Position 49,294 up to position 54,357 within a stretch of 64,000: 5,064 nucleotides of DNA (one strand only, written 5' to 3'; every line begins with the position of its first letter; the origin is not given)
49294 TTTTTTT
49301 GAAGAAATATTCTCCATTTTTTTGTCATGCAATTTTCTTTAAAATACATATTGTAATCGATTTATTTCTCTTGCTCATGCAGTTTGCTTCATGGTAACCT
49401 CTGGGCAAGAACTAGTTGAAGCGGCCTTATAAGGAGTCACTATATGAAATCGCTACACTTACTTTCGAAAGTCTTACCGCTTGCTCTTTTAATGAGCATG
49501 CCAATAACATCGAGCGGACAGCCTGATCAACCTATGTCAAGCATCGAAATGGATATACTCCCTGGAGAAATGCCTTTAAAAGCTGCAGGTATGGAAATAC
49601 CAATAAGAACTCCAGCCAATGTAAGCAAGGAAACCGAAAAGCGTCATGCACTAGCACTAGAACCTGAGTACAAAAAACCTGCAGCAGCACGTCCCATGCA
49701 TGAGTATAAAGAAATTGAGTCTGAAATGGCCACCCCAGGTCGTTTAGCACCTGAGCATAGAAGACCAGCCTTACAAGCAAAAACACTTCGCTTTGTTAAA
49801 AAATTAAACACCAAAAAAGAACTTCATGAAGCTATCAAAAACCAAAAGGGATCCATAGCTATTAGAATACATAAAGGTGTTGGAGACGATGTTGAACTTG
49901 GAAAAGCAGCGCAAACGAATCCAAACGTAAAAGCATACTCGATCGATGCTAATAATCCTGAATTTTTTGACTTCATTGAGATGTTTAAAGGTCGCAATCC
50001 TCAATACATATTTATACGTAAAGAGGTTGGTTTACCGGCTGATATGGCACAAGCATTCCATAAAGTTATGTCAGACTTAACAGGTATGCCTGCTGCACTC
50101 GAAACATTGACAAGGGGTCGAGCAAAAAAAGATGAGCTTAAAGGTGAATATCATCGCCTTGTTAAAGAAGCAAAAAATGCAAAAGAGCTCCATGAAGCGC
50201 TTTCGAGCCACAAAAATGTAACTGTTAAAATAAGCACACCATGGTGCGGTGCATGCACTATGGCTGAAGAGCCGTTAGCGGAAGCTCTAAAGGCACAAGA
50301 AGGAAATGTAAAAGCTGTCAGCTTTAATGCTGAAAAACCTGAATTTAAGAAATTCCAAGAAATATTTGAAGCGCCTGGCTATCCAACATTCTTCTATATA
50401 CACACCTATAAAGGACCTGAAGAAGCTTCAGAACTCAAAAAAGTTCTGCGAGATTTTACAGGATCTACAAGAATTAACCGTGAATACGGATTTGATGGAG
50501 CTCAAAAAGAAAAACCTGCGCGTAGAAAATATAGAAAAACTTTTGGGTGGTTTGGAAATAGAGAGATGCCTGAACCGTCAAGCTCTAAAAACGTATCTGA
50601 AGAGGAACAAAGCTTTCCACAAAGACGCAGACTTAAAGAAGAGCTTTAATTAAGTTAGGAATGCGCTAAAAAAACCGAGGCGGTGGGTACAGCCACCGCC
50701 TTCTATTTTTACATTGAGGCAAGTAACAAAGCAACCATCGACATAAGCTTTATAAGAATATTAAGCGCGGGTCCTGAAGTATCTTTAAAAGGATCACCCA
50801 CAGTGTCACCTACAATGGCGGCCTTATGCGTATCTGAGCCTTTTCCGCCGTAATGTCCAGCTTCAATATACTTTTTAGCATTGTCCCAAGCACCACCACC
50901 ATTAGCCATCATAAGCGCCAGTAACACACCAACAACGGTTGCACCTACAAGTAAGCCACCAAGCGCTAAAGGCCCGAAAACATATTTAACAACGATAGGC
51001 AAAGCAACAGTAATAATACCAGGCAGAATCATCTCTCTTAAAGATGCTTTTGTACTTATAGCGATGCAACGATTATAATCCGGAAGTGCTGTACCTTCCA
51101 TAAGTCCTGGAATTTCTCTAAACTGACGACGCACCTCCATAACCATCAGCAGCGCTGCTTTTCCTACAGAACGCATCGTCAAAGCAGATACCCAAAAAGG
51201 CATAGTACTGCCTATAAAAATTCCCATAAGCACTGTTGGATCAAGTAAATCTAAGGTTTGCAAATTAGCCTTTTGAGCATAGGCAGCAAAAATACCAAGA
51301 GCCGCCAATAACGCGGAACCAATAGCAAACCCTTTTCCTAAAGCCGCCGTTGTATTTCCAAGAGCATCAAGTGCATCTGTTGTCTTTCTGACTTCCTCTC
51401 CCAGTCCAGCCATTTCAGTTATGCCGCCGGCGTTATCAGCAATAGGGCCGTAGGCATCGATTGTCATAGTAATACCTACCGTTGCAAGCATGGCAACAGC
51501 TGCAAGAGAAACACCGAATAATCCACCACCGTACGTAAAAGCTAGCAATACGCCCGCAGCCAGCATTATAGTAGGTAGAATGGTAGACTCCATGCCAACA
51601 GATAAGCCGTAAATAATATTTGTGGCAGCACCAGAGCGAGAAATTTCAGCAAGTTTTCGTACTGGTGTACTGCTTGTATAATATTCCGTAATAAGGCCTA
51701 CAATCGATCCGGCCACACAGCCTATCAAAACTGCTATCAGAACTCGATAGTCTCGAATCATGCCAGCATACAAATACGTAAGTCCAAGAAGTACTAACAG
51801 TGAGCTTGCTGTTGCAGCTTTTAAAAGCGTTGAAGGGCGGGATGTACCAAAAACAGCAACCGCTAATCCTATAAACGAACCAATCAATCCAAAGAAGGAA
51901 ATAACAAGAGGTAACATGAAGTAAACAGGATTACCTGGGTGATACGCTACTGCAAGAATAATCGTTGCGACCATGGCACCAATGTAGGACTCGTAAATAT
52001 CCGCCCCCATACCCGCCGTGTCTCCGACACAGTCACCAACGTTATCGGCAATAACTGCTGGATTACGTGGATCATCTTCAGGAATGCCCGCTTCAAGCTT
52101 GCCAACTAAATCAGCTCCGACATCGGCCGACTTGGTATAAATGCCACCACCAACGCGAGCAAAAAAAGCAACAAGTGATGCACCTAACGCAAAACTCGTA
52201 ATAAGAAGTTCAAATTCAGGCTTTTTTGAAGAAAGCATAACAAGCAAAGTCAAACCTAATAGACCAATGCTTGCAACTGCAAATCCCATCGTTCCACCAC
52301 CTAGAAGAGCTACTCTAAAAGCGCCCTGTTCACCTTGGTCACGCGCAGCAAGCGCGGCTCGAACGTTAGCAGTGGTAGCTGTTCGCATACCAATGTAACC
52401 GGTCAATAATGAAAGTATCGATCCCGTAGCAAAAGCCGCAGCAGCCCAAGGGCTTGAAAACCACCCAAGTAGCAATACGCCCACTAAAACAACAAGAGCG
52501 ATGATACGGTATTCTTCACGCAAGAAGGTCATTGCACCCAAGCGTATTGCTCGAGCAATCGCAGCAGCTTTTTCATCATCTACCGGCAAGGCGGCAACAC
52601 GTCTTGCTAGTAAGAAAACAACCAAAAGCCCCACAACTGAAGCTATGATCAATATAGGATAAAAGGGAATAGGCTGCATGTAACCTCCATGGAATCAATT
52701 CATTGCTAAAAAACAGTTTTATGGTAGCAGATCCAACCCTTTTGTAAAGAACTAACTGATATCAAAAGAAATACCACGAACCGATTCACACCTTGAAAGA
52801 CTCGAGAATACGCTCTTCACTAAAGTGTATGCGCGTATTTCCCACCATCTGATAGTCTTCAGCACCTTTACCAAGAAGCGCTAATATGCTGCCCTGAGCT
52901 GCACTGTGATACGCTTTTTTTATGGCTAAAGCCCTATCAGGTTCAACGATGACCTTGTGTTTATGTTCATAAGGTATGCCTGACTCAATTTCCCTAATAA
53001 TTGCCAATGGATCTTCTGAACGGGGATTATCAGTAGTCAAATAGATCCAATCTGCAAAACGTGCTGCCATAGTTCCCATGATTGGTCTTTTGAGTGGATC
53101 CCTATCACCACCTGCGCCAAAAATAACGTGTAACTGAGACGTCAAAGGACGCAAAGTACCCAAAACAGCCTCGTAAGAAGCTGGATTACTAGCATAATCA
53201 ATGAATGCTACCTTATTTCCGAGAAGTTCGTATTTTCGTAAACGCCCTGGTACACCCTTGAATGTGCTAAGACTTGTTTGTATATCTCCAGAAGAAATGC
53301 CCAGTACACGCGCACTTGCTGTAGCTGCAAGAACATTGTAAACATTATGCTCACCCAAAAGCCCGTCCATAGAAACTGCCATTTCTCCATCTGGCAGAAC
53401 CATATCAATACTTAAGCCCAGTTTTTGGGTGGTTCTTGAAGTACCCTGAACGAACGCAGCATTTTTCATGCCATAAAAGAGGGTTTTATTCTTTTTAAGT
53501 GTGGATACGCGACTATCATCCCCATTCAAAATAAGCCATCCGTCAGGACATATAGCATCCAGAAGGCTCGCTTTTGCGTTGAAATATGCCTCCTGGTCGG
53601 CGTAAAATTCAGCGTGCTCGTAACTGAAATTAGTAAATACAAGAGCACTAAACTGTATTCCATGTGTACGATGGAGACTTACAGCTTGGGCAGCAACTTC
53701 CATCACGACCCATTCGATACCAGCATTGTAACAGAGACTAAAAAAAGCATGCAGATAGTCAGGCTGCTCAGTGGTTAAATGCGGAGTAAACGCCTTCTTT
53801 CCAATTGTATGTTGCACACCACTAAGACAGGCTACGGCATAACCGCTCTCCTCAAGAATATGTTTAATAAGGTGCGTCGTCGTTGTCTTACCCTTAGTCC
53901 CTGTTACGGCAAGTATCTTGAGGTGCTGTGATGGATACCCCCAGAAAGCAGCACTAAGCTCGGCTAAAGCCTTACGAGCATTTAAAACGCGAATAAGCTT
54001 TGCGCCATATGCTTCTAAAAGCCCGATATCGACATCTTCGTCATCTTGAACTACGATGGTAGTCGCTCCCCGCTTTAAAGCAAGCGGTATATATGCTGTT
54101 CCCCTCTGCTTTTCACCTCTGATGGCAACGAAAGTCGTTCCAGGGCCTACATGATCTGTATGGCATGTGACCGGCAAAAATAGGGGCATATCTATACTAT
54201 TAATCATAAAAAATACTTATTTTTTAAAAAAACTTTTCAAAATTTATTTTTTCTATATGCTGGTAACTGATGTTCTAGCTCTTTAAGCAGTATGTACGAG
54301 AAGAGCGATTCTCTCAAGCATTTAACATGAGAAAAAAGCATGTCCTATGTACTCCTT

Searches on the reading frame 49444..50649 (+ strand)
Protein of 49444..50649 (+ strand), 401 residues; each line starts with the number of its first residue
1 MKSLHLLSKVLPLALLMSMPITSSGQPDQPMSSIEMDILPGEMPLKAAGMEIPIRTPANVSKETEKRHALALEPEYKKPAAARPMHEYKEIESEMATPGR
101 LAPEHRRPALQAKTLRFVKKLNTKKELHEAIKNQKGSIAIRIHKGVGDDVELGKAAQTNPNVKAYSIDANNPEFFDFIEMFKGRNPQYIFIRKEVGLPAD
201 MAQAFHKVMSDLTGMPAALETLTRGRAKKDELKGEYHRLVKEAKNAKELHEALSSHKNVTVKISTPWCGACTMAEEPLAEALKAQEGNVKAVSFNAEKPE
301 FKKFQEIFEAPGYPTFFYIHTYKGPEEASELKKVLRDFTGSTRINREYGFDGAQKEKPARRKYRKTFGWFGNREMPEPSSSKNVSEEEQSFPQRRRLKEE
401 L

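Call 27: search_protein_families(library=pfam, proteins=[window:49444-50649:+], max_evalue=0.0001)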
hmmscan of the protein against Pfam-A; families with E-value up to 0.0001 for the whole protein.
window:49444-50649:+ (401 aa): 1 family
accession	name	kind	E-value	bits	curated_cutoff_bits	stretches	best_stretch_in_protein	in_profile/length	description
PF00085.26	Thioredoxin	-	1.4e-06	28.6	23.5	1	245-329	6-95/103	Thioredoxin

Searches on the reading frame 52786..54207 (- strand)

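Call 27: search_protein_families(library=pfam, proteins=[window:52786-54207:-], max_evalue=0.0001)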
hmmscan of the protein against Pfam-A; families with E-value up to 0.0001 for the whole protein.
window:52786-54207:- (473 aa): 3 families
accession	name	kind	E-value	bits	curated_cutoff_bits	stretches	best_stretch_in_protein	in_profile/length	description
PF08245.18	Mur_ligase_M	-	1.2e-39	136.8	24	1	101-298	1-199/200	Mur ligase middle domain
PF02875.26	Mur_ligase_C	-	4.3e-23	83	28.4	1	331-448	10-127/127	Mur ligase, glutamate ligase domain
PF01225.30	Mur_ligase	-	3.1e-07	31.1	21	1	17-88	9-94/95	Mur ligase family, catalytic domain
